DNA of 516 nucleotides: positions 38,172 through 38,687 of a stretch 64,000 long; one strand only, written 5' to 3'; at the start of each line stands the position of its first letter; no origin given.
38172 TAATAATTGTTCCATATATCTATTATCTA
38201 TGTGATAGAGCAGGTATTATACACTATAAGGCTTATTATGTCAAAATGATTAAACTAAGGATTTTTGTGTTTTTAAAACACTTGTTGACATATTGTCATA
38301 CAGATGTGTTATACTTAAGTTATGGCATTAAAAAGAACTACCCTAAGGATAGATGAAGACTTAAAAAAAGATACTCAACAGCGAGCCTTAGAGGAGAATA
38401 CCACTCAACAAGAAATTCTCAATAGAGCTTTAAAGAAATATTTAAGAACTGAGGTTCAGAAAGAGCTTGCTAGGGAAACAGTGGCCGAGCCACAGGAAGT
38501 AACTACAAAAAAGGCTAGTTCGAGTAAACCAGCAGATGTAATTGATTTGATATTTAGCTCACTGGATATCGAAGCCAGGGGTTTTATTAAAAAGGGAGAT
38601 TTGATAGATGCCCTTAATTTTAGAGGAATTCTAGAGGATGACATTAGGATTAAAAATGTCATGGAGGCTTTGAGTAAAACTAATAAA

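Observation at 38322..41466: Eukaryote-like glutaminase–ankyrin architecture, tandem ANK duplication, and adjacent asparaginase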

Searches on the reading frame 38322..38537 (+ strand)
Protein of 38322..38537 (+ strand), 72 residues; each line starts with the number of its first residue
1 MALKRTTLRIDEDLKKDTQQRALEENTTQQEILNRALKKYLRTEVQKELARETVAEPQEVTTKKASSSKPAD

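Call 37: search_protein_families(library=pfam, proteins=[window:38322-38537:+], max_evalue=1)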
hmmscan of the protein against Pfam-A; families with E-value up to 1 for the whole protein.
seq(72 aa): 5 families
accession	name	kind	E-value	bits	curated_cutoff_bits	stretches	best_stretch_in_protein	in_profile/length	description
PF09957.15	VapB_antitoxin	-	0.0022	18.3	23.4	1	4-49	1-44/47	Bacterial antitoxin of type II TA system, VapB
PF01402.27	RHH_1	-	0.0092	16.4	20.5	1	5-41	1-37/39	Ribbon-helix-helix protein, copG family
PF11126.13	Phage_DsbA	-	0.014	16.1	25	1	8-51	9-54/67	Transcriptional regulator DsbA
PF15157.13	IQCJ-SCHIP1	-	0.026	15.2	28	1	3-68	20-87/99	Fusion protein IQCJ-SCHIP1 with IQ-like motif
PF20605.4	Antitox_RHH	-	0.092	13.4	27.2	1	20-41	21-42/50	Antitoxin-like ribbon-helix-helix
